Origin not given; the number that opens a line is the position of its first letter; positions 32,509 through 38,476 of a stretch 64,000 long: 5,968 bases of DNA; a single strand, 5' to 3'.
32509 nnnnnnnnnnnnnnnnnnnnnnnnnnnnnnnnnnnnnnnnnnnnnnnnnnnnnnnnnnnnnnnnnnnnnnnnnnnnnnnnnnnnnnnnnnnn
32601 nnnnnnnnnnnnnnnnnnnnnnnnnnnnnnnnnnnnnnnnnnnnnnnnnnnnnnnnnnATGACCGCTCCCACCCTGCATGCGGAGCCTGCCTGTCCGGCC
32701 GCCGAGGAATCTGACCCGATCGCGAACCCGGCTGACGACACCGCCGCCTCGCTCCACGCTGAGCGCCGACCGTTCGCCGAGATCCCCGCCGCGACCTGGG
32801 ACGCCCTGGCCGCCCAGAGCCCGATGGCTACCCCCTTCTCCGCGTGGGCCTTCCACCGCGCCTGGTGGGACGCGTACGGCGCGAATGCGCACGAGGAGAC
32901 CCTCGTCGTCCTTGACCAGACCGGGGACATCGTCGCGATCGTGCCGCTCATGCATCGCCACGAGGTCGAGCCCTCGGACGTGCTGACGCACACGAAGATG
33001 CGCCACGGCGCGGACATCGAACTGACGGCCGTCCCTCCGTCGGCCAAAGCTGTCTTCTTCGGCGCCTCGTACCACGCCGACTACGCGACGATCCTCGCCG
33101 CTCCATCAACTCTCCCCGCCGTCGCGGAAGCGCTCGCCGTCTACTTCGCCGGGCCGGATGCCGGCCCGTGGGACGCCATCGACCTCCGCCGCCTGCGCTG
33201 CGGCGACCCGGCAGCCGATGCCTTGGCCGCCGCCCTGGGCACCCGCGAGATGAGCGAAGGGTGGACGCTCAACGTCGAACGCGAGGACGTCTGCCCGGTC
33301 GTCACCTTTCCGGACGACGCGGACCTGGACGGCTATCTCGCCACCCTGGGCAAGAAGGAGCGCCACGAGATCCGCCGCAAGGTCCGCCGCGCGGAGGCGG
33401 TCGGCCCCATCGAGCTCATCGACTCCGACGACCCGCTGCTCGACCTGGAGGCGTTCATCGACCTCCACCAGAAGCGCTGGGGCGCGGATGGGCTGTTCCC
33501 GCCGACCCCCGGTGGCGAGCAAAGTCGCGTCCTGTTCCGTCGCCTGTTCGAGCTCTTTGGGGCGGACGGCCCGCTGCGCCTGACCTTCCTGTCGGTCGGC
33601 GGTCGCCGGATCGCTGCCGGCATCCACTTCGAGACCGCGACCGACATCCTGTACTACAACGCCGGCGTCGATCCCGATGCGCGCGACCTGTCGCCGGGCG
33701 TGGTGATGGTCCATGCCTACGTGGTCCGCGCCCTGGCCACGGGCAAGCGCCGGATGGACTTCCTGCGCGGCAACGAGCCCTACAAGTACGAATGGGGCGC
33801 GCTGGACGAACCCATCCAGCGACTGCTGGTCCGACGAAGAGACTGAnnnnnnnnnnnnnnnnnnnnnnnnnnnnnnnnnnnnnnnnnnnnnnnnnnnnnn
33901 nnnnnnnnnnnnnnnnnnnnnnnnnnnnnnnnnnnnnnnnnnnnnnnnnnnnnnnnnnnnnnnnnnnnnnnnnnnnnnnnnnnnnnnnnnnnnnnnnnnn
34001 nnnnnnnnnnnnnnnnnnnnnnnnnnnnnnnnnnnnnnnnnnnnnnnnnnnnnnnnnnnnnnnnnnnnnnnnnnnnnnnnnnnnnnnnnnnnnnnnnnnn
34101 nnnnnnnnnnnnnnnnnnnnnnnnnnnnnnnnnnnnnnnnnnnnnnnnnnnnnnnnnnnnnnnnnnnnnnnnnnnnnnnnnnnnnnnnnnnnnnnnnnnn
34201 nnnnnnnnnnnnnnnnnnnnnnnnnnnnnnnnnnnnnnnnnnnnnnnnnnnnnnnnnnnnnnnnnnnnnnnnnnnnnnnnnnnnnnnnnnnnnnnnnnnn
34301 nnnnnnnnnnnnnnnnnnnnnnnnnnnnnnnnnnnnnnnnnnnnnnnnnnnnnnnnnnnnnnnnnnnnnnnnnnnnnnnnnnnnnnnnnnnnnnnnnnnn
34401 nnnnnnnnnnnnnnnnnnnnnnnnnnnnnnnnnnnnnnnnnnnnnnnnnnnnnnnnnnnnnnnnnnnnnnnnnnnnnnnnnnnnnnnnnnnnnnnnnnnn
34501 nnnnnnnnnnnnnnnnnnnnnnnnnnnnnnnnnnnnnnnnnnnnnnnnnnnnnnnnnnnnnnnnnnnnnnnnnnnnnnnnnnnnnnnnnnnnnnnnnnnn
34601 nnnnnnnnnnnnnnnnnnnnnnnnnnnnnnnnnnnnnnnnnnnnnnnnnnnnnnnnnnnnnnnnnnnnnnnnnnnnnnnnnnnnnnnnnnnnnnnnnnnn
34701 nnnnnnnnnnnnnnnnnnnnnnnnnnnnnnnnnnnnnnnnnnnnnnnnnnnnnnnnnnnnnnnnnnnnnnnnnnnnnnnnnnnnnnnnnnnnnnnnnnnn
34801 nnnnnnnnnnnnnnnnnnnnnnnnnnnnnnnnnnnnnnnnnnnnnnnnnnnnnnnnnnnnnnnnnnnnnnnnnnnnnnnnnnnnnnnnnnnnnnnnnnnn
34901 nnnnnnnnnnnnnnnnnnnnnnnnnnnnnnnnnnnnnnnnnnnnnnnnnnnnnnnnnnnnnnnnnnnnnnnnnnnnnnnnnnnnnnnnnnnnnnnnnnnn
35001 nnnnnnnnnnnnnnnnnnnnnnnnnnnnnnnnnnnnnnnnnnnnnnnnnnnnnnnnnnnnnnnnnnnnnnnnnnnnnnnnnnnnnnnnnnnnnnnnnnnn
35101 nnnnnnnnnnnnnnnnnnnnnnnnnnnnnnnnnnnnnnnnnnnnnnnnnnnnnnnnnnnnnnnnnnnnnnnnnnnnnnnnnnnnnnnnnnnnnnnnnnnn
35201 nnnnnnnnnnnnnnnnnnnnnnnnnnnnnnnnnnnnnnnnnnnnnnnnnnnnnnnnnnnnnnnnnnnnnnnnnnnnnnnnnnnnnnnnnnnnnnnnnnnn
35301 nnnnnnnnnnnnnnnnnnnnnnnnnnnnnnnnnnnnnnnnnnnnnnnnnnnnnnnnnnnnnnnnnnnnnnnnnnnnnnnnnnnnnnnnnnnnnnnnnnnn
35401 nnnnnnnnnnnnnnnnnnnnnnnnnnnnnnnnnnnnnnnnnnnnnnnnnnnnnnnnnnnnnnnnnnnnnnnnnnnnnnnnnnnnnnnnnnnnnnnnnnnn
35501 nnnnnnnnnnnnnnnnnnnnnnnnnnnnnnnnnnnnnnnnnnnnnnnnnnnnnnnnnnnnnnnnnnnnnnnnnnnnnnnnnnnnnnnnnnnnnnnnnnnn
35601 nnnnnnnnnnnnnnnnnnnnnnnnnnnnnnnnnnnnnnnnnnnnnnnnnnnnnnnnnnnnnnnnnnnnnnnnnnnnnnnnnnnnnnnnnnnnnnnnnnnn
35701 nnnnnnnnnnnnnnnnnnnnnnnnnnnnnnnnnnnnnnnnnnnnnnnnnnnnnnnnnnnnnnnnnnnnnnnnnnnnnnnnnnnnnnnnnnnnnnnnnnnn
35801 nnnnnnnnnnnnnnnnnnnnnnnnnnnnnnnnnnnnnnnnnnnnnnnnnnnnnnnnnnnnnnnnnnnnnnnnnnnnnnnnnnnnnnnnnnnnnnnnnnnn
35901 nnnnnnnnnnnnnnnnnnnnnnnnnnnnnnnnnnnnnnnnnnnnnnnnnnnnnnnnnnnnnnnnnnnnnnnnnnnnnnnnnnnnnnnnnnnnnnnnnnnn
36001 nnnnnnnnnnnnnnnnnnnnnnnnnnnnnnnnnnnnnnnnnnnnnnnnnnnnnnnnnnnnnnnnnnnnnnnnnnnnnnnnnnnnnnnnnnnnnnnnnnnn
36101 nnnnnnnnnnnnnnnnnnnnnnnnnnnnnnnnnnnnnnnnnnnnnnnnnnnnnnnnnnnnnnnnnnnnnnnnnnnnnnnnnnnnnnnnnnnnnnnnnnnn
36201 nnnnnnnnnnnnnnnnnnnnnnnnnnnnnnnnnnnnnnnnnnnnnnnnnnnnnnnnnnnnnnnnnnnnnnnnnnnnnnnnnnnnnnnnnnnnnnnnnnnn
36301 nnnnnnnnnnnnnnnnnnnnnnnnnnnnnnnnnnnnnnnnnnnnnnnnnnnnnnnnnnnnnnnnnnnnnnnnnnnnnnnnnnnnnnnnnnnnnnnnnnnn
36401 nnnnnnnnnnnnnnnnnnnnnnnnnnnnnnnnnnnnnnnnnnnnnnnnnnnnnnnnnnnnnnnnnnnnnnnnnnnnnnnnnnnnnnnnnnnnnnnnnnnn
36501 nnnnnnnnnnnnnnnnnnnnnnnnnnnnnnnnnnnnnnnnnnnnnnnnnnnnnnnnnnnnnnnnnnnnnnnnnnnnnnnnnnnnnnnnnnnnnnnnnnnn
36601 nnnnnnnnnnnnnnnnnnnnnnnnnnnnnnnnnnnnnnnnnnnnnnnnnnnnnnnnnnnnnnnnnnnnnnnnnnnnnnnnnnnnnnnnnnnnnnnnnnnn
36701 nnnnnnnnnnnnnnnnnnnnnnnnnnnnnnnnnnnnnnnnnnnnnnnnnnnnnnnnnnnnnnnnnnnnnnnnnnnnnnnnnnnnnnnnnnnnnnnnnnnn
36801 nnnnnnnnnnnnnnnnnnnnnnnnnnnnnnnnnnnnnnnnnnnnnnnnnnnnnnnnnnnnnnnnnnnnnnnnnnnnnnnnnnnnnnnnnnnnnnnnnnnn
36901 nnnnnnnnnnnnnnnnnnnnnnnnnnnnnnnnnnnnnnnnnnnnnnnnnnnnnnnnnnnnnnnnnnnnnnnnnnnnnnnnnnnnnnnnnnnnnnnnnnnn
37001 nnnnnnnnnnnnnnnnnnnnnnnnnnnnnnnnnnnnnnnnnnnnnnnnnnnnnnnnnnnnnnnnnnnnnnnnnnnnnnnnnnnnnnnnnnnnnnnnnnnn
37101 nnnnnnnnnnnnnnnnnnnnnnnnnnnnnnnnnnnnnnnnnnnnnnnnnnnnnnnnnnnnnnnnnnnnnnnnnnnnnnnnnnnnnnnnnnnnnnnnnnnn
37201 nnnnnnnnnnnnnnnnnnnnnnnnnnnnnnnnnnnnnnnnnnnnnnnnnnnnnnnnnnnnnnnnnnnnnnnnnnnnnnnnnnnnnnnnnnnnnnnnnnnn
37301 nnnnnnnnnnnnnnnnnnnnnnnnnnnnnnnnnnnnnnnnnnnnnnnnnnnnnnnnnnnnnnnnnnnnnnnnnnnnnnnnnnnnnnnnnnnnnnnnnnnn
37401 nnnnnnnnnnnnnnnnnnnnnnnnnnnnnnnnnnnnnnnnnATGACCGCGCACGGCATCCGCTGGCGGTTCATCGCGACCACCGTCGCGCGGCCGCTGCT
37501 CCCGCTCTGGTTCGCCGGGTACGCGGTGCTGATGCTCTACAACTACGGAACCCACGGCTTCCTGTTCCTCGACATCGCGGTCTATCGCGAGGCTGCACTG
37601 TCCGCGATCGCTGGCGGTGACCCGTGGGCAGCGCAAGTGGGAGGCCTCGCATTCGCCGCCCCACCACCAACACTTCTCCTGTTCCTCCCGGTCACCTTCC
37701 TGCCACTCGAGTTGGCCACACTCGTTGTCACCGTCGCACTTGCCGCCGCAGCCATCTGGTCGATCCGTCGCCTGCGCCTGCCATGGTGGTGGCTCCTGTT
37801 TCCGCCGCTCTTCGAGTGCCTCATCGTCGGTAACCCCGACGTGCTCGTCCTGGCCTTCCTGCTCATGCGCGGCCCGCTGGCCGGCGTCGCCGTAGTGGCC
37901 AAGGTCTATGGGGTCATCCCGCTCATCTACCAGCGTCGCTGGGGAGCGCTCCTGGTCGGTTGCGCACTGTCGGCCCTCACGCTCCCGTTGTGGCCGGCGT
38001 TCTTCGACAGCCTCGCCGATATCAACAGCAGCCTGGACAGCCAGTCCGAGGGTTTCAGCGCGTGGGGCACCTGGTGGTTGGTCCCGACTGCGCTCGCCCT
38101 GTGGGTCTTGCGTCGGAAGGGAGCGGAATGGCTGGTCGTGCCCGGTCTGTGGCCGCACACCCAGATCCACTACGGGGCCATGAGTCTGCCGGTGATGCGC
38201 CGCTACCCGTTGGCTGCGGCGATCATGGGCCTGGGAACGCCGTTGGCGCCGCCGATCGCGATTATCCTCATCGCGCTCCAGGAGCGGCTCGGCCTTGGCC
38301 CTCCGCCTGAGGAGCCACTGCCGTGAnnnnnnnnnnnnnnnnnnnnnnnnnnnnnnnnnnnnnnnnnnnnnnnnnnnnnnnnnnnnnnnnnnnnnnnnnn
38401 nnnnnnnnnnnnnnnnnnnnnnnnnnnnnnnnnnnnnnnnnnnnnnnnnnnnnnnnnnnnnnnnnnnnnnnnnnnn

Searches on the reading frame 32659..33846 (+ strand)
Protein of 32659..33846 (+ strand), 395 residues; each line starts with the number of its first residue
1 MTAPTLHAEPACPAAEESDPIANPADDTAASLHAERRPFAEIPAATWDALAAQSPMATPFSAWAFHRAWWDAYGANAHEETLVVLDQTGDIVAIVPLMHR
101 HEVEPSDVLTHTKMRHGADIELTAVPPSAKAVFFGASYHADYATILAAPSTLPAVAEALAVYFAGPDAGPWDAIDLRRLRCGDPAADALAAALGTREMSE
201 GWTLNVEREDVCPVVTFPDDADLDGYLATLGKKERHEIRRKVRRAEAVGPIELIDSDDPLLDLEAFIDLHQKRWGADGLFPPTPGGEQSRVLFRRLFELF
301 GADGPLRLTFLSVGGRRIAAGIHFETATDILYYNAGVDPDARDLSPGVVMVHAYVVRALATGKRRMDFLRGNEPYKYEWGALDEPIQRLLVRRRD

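Call 57: search_protein_families(library=pfam, proteins=[window:32659-33846:+], max_evalue=0.0001)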
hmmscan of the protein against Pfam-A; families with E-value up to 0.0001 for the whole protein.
window:32659-33846:+ (395 aa): 2 families
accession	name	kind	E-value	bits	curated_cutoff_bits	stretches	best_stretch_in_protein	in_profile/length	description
PF13480.13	Acetyltransf_6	-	9.8e-28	97.5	22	1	233-376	2-142/143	Acetyltransferase (GNAT) domain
PF07395.17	Mig-14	-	3.6e-07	30.3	22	1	230-369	107-240/264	Mig-14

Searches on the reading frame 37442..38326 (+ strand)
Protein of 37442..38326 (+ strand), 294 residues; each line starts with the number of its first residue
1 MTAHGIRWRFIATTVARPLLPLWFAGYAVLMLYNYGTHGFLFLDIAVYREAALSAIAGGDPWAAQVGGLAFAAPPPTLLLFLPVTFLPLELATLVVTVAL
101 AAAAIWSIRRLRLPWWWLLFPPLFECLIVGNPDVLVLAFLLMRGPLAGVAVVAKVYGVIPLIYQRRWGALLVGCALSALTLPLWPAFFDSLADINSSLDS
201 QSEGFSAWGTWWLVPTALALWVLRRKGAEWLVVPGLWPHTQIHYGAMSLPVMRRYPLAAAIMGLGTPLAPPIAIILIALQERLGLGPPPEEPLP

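Call 57: search_protein_families(library=pfam, proteins=[window:37442-38326:+], max_evalue=0.0001)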
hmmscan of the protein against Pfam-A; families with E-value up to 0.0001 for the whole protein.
window:37442-38326:+ (294 aa): 1 family
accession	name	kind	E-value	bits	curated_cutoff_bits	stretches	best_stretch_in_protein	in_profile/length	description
PF09594.16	GT87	-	8.9e-06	26.1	25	1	74-194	4-162/237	Glycosyltransferase family 87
